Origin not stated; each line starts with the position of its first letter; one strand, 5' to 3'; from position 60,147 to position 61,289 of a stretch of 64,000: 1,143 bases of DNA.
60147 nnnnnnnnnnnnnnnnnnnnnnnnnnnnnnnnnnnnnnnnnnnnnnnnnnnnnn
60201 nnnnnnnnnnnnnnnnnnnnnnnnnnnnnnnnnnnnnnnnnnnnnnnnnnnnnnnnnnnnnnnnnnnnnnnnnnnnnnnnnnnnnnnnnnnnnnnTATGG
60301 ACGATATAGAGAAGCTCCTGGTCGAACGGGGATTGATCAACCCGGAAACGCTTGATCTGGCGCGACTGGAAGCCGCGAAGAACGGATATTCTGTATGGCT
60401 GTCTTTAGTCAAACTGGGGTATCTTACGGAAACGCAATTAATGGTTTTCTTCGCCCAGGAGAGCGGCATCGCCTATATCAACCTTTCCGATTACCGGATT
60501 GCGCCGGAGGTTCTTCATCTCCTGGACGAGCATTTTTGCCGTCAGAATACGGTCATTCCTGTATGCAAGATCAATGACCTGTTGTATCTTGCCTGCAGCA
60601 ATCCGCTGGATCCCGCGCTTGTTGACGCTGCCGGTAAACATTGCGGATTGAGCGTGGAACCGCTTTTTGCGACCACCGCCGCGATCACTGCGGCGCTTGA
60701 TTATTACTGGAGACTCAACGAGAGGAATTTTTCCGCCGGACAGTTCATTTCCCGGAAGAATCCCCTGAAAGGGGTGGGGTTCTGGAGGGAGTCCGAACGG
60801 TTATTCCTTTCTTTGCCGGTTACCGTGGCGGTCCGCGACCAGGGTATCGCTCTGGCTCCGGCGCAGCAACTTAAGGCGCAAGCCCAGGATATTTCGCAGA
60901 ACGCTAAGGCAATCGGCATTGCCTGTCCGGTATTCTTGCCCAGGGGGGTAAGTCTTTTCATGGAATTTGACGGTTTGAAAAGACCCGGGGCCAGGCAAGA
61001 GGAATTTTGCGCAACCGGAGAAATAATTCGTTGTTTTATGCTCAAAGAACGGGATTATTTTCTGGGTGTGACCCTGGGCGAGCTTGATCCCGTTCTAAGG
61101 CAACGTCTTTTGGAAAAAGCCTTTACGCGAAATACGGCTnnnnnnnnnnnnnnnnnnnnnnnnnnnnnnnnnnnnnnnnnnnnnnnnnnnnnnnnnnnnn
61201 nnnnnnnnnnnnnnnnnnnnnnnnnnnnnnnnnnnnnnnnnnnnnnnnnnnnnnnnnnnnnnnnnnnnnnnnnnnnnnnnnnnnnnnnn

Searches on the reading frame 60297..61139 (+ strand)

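Call 8: search_protein_families(library=pfam, proteins=[window:60297-61139:+], max_evalue=0.01)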
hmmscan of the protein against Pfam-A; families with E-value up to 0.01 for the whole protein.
window:60297-61139:+ (281 aa): 1 family
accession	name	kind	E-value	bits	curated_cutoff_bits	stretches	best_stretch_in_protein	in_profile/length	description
PF05157.20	MshEN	-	1.4e-16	60.7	23.1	1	57-137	2-83/90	MshEN domain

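Call 60: search_protein_families(library=ncbifam, proteins=[window:60297-61139:+], max_evalue=10)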
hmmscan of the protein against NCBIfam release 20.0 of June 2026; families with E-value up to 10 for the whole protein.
window:60297-61139:+ (281 aa): 4 families
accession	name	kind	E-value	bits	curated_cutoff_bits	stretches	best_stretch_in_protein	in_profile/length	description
TIGR02538.1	type_IV_pilB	equivalog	2.4e-14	52.9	675.65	1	4-142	2-140/564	type IV-A pilus assembly ATPase PilB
NF008411.1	PRK11234.1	equivalog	2.8e-10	39.2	1170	1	5-140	485-619/723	cyclic di-3',5'-guanylate-activated glycosyltransferase NfrB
NF053729.1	c-di-GMP_motif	domain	0.00012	21.8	38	1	7-54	5-52/53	cyclic di-GMP-binding domain-containing protein, MshE-related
NF012033.0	PRK15489.1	equivalog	0.25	9.4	537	1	6-137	495-626/703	glycosyl transferase family protein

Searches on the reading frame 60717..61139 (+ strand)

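Call 61: search_protein_families(library=pfam, proteins=[window:60717-61139:+], max_evalue=10)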
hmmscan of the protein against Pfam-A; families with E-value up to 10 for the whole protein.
window:60717-61139:+ (141 aa): 1 family
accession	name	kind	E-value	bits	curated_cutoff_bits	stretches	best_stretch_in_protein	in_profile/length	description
PF07238.19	PilZ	-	0.0044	17.8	22.5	1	24-133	3-98/102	PilZ domain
